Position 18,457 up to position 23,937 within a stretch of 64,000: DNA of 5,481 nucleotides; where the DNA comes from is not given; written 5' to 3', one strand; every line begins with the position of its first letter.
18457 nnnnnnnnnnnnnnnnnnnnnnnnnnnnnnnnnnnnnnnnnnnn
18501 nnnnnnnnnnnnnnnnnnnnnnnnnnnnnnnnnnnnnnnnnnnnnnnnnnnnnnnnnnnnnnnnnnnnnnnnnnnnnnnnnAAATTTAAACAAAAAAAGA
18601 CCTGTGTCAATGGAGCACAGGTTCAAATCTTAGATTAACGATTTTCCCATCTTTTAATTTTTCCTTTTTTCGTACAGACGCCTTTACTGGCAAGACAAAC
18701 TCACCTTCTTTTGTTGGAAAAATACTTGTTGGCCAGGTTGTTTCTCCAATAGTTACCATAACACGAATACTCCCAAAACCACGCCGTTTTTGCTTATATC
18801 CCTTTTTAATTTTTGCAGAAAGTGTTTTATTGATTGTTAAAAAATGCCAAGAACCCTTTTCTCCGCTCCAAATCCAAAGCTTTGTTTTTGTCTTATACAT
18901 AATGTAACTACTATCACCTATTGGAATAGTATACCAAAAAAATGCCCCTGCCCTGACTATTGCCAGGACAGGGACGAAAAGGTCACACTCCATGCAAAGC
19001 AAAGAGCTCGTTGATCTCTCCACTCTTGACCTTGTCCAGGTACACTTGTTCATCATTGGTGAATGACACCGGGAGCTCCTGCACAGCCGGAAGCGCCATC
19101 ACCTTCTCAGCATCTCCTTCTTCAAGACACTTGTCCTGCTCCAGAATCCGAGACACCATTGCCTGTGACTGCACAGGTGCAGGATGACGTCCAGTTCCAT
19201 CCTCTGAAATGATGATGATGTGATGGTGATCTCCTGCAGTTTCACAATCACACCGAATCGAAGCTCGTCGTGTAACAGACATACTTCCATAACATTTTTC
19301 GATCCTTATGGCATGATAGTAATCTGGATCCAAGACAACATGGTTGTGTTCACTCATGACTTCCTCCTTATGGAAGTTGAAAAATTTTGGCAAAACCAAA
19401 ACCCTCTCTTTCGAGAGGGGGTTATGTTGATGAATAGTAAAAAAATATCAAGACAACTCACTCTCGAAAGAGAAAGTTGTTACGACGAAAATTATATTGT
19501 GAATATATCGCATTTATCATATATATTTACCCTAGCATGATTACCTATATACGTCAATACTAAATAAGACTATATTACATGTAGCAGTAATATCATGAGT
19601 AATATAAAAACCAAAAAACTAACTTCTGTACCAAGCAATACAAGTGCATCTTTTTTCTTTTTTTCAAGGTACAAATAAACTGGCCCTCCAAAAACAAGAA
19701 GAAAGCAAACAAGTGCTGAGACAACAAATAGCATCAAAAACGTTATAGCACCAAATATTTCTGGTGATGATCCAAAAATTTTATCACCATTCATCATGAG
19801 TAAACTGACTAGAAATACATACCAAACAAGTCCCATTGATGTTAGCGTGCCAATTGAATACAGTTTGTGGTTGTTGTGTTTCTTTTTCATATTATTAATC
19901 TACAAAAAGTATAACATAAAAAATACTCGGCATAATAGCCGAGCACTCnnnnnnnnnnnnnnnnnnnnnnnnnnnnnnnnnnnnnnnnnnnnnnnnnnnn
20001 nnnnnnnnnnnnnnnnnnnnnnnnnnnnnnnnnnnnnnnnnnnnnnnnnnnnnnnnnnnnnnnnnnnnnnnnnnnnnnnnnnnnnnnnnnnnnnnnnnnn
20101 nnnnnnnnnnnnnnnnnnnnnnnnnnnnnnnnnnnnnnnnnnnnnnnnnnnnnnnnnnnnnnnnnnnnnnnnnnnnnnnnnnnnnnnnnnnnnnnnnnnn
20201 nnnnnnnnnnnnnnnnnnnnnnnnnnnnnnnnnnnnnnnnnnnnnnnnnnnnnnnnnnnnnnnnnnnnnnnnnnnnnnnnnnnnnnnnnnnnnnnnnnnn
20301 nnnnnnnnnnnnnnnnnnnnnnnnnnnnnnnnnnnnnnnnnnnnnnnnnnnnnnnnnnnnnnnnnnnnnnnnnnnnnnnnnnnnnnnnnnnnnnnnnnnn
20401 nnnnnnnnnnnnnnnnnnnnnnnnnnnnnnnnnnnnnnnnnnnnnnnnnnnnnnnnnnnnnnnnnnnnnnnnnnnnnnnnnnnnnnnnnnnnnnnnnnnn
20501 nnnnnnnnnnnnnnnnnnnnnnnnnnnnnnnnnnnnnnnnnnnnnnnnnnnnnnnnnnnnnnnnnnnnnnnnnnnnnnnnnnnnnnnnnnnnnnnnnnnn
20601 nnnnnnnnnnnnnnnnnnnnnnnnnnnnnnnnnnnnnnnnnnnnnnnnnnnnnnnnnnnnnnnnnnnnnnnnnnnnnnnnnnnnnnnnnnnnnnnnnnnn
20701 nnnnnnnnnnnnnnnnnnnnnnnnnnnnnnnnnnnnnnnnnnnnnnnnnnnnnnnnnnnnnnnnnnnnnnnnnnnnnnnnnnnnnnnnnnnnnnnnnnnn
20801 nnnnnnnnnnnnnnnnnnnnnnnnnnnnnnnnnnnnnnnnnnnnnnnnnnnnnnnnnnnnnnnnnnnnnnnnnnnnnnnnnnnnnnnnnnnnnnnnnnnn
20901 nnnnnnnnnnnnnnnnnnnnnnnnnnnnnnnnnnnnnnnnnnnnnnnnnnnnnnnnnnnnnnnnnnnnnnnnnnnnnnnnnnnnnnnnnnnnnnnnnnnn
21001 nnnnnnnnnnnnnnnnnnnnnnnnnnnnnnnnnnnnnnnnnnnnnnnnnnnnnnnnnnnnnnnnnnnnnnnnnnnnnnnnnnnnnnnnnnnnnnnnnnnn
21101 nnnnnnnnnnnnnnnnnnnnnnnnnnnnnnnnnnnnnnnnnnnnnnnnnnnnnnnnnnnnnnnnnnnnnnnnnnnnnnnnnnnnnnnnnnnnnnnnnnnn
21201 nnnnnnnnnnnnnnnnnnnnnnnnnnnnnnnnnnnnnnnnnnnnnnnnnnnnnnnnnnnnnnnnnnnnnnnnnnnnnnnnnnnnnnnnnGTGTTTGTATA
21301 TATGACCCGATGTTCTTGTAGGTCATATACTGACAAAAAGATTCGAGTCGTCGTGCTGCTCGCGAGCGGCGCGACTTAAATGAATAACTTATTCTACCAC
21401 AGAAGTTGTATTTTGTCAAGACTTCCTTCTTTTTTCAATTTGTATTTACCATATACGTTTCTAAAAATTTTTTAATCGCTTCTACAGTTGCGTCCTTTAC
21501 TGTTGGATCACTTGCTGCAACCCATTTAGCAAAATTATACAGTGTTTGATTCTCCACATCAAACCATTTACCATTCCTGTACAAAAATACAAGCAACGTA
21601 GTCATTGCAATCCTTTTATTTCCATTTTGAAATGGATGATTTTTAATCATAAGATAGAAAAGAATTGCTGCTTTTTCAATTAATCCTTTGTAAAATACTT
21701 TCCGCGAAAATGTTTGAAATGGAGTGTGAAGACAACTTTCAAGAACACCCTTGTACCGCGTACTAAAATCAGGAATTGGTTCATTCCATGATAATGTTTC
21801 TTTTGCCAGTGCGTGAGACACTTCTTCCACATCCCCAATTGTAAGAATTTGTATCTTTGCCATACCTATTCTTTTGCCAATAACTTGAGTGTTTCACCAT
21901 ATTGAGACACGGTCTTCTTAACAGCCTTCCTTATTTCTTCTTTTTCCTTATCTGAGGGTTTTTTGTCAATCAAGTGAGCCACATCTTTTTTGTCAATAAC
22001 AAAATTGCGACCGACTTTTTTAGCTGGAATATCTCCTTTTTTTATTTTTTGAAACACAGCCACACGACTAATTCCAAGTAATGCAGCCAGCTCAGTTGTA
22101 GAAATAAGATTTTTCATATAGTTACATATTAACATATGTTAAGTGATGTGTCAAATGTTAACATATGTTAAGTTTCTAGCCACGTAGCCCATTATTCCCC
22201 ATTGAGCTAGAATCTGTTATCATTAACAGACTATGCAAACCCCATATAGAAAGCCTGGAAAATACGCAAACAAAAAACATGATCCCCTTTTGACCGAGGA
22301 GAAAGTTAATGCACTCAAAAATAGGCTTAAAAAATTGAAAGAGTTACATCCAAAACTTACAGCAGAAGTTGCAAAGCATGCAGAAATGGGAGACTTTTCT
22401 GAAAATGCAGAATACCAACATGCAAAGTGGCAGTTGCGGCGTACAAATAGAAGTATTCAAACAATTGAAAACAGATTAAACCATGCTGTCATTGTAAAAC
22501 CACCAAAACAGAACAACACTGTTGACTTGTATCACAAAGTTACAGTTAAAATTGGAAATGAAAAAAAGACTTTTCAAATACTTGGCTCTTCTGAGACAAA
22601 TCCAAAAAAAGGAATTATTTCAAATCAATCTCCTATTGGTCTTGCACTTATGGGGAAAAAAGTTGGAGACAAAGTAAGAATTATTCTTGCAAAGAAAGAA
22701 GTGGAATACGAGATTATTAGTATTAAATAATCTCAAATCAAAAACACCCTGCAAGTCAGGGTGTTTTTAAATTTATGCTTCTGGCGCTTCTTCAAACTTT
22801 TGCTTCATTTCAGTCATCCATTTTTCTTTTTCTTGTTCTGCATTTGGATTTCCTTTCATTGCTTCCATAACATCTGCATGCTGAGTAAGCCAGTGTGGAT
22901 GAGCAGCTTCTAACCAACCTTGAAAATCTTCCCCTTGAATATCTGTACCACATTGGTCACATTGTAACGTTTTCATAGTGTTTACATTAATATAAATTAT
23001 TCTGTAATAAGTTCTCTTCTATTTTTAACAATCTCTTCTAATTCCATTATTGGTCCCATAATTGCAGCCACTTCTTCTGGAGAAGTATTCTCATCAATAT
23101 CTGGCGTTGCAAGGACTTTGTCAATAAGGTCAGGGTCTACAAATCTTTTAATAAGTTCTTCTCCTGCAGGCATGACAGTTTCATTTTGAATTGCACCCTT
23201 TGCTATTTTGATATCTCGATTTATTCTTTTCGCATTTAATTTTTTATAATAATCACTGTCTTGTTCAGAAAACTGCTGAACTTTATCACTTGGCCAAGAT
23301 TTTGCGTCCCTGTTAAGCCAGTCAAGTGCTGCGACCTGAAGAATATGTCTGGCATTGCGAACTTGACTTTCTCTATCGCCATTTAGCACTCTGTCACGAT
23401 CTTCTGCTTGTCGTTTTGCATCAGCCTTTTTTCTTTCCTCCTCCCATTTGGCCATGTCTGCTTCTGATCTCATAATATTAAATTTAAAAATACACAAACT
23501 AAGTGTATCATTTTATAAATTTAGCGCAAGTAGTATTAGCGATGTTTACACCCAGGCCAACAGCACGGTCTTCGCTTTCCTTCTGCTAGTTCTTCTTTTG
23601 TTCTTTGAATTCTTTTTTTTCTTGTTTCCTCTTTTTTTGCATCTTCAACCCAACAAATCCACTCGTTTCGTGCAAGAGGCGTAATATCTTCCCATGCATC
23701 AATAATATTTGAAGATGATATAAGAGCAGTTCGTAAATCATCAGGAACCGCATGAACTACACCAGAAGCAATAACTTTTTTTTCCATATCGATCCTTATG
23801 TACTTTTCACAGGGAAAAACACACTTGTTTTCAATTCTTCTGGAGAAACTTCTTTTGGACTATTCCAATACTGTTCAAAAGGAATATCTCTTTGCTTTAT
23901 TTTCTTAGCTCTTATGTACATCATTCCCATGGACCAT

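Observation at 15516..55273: Dispersed palindromic repeat family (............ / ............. units, 9-10 bp period) located immediately upstream of housekeeping genes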

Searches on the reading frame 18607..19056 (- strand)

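Call 76: search_protein_families(library=pfam, proteins=[window:18607-19056:-], max_evalue=0.0001)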
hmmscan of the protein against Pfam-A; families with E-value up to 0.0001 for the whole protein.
window:18607-19056:- (149 aa): 1 family
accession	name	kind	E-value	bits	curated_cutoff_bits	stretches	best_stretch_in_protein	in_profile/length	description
PF08922.17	DUF1905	-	6.1e-22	78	24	1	58-142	3-79/81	Domain of unknown function (DUF1905)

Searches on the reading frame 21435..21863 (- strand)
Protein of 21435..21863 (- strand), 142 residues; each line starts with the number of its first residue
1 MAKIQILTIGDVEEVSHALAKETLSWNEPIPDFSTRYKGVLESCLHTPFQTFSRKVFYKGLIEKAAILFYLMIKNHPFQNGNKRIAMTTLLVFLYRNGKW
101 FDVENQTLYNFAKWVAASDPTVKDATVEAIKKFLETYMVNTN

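Call 76: search_protein_families(library=pfam, proteins=[window:21435-21863:-], max_evalue=0.0001)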
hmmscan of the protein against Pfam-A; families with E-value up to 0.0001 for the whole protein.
window:21435-21863:- (142 aa): 1 family
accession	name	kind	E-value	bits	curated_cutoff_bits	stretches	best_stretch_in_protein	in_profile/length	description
PF02661.23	Fic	-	7.6e-12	46.4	24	1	8-94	3-93/93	Fic/DOC family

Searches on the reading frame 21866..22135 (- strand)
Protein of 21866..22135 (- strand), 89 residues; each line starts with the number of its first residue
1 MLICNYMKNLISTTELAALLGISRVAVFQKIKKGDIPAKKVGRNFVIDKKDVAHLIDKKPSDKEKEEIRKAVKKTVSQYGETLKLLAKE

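Call 76: search_protein_families(library=pfam, proteins=[window:21866-22135:-], max_evalue=0.0001)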
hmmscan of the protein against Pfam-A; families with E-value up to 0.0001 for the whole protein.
window:21866-22135:- (89 aa): 1 family
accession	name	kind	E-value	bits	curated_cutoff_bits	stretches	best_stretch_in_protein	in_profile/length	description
PF12728.13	HTH_17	-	1.1e-08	35.7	27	1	11-59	2-50/51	Helix-turn-helix domain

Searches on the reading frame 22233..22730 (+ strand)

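Call 76: search_protein_families(library=pfam, proteins=[window:22233-22730:+], max_evalue=0.0001)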
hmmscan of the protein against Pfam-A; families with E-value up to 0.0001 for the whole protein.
window:22233-22730:+ (165 aa): 2 families
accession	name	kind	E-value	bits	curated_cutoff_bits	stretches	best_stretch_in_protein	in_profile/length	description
PF01272.25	GreA_GreB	-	1.4e-21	76.7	26.9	1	93-165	2-76/77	Transcription elongation factor, GreA/GreB, C-term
PF03449.20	GreA_GreB_N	-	8e-16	58.5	24.5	1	19-87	2-71/71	Transcription elongation factor, N-terminal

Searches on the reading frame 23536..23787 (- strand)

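Call 76: search_protein_families(library=pfam, proteins=[window:23536-23787:-], max_evalue=0.0001)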
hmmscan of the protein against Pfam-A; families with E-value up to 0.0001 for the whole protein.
window:23536-23787:- (83 aa): 1 family
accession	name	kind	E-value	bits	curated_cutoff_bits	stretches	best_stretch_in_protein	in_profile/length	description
PF13376.11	OmdA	-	2.9e-18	66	25.6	1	14-70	4-60/60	Bacteriocin-protection, YdeI or OmpD-Associated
